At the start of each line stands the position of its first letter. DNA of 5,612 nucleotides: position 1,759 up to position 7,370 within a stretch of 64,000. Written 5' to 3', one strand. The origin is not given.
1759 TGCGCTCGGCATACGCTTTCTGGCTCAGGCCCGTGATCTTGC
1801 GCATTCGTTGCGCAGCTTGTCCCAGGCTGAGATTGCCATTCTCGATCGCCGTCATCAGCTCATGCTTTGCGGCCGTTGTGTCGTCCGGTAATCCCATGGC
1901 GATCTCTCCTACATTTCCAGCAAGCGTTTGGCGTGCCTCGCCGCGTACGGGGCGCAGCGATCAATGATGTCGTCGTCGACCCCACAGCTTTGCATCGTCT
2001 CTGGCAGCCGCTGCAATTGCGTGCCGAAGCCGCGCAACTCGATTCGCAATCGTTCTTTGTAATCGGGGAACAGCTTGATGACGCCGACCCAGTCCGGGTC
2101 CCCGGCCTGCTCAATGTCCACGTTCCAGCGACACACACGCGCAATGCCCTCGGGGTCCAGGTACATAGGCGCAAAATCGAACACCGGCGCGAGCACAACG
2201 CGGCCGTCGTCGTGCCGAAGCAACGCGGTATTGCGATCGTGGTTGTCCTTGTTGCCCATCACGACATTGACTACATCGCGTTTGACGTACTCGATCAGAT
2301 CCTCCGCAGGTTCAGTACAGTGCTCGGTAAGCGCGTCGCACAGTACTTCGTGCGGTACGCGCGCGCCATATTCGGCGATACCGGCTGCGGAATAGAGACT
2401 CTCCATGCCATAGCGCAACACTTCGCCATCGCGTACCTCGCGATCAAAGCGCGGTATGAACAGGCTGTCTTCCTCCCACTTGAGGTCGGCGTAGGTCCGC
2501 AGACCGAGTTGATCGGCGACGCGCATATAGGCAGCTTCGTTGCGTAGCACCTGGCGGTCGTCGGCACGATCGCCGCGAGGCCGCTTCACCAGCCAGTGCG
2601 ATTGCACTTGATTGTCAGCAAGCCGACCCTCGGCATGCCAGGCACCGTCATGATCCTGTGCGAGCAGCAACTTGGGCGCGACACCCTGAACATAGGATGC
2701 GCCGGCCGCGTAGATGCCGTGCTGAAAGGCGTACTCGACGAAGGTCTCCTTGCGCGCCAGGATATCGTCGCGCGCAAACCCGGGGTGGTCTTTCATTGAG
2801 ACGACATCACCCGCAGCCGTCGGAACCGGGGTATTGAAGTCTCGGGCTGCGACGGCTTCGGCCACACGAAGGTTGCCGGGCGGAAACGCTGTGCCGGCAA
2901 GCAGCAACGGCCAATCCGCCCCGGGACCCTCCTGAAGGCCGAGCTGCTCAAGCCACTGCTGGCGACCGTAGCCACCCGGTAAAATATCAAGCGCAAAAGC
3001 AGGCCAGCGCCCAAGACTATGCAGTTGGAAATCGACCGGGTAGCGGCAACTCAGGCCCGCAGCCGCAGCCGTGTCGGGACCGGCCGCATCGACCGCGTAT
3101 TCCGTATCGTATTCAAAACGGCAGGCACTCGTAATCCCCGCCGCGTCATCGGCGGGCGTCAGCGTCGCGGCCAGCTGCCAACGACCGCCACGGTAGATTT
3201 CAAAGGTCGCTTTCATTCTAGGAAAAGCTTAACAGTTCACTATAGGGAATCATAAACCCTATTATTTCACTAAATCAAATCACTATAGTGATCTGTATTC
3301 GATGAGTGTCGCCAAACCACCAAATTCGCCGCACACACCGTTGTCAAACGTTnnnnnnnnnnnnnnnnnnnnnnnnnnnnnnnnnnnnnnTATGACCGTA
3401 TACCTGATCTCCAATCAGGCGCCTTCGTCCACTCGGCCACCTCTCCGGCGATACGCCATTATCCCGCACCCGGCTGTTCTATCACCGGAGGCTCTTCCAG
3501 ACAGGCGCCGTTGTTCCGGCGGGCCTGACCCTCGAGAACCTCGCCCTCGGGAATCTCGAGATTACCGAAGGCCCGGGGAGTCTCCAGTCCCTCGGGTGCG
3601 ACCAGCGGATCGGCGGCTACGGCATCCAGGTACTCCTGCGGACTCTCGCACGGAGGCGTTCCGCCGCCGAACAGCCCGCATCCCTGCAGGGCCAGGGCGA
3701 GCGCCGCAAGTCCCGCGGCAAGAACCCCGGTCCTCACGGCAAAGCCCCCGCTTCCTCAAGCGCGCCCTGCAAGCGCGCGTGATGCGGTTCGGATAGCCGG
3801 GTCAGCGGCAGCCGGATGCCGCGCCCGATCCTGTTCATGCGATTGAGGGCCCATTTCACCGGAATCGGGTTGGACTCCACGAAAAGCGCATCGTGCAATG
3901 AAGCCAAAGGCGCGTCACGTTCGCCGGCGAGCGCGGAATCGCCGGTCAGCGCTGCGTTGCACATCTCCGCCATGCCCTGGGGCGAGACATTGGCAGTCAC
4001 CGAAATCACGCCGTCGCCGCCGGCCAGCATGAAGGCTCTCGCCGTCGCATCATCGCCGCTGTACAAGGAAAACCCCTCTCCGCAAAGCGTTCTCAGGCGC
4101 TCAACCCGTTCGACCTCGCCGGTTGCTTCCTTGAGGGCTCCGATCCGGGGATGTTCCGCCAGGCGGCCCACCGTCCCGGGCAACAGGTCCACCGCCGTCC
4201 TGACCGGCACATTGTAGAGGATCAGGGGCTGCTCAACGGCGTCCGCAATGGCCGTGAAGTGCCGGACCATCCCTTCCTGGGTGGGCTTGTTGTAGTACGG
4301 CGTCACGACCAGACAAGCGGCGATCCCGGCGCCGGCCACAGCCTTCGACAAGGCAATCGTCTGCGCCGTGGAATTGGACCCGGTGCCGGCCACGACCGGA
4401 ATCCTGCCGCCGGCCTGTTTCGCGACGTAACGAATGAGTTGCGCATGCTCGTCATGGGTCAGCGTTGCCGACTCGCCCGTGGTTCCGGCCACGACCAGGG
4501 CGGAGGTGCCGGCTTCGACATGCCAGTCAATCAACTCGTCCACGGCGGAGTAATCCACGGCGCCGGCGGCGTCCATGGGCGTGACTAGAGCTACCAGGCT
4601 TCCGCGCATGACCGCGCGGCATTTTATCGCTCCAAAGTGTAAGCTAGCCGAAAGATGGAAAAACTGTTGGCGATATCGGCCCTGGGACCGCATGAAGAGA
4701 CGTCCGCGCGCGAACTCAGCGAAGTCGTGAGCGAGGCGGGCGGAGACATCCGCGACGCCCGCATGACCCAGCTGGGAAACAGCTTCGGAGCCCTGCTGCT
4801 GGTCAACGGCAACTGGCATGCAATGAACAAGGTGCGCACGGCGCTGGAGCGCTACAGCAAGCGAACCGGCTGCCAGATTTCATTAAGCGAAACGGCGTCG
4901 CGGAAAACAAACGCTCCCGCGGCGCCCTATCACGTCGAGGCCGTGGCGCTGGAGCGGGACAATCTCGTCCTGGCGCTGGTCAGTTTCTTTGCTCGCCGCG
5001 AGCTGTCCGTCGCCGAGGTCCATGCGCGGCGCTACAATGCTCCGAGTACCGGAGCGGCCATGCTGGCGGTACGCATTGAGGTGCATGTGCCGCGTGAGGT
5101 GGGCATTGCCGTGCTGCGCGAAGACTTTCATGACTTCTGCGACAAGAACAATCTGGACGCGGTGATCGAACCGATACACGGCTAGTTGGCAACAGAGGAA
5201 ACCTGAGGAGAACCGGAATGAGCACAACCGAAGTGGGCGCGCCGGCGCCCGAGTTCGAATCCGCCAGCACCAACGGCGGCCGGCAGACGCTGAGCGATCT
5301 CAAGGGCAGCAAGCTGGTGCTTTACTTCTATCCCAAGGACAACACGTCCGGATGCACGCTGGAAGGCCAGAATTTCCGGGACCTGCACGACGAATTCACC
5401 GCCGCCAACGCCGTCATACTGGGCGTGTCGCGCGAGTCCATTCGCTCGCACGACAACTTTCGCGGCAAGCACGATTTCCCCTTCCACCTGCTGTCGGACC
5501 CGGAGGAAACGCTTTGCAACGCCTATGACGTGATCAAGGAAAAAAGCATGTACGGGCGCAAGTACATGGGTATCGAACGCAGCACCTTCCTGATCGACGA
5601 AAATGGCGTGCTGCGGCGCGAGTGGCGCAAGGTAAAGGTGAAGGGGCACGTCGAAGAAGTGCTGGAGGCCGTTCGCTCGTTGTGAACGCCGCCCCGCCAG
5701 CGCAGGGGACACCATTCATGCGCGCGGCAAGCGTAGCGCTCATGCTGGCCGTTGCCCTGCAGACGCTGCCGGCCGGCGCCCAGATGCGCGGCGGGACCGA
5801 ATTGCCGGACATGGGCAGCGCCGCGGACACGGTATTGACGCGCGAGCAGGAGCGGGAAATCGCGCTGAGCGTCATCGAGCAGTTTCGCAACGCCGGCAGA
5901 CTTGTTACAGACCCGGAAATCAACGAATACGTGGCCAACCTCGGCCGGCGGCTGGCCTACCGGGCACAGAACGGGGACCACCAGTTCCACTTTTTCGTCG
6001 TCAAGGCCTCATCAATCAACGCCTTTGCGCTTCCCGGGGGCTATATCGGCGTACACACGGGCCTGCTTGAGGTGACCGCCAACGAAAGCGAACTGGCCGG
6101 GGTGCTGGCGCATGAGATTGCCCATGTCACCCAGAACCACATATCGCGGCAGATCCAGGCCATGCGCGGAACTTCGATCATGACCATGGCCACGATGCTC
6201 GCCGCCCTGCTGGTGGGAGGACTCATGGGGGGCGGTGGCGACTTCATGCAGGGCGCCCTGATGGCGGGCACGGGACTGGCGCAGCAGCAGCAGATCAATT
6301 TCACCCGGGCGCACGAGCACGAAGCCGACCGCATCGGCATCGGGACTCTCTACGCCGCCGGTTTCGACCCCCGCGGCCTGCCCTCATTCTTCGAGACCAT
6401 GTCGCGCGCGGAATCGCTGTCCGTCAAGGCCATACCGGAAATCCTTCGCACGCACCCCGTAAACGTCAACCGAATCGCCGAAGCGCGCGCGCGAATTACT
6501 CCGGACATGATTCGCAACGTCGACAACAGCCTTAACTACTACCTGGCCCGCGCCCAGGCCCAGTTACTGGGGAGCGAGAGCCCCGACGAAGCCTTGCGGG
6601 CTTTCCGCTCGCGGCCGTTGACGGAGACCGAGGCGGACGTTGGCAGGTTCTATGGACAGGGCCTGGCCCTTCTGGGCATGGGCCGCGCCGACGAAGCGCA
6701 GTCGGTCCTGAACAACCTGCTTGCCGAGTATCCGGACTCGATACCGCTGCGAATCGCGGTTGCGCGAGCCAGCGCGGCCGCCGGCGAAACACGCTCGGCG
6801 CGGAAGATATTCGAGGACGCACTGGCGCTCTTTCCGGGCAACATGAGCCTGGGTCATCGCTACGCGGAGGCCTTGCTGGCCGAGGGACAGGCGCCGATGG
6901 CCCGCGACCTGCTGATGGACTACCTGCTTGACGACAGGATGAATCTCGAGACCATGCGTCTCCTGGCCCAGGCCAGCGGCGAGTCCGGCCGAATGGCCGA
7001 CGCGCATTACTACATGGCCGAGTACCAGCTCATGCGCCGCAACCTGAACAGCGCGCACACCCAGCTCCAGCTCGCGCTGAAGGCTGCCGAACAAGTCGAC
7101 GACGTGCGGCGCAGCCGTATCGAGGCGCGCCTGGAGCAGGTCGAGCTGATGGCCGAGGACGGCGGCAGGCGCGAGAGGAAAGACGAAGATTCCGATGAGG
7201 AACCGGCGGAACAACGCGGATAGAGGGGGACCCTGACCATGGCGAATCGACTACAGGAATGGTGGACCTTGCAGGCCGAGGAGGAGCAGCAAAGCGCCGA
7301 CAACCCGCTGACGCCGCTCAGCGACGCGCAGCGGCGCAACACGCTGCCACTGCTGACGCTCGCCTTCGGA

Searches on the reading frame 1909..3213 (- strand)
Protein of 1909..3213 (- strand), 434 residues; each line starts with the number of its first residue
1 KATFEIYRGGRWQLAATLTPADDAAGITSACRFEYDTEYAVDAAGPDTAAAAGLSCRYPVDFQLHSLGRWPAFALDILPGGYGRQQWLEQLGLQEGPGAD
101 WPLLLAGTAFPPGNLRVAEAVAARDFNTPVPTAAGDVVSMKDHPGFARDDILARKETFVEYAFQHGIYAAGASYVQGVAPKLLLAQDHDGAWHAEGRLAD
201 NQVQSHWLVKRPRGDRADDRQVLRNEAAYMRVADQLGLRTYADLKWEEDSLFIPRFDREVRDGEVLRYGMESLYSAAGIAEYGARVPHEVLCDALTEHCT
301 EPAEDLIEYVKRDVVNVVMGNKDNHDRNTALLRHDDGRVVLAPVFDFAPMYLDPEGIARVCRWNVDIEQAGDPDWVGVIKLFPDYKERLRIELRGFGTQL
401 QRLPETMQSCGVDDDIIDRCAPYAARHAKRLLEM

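Call 65: search_protein_families(library=pfam, proteins=[window:1909-3213:-], max_evalue=0.0001)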
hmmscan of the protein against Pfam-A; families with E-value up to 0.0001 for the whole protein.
window:1909-3213:- (434 aa): 1 family
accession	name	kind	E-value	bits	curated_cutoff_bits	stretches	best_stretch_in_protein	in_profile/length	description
PF07804.18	HipA_C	-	8.7e-29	101.1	30.5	1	175-361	3-170/213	HipA-like C-terminal domain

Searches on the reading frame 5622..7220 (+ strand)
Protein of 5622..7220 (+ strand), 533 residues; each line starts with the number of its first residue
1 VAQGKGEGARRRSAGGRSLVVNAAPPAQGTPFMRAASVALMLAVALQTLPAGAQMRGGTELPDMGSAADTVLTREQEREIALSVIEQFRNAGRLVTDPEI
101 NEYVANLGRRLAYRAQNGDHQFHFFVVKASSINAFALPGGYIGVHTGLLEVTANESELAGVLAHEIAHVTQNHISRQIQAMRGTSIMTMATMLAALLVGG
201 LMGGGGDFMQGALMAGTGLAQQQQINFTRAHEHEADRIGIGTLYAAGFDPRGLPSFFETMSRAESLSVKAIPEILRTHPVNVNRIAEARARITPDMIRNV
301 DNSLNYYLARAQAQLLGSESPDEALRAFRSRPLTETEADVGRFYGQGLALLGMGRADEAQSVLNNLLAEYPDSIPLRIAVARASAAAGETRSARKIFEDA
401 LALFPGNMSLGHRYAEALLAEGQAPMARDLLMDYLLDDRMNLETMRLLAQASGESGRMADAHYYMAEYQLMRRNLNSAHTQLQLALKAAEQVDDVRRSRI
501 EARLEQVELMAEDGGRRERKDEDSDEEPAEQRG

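Call 65: search_protein_families(library=pfam, proteins=[window:5622-7220:+], max_evalue=0.0001)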
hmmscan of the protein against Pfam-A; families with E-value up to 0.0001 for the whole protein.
window:5622-7220:+ (533 aa): 5 families
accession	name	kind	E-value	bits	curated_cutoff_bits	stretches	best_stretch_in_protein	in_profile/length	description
PF01435.24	Peptidase_M48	-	2.7e-37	128.8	20.3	1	101-291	4-185/186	Peptidase family M48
PF14559.12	TPR_19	-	3.8e-12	46.8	25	2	350-397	1-48/68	Tetratricopeptide repeat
PF13428.12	TPR_14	-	2.1e-07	31.4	23.5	0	376-416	3-43/44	Tetratricopeptide repeat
PF23914.1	TPR_CcmH_CycH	-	2.5e-07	31.1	42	1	381-475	57-151/158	Cytochrome c-type biogenesis protein H TPR domain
PF13174.12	TPR_6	-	6.2e-05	23.8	26.3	0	344-373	4-33/33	Tetratricopeptide repeat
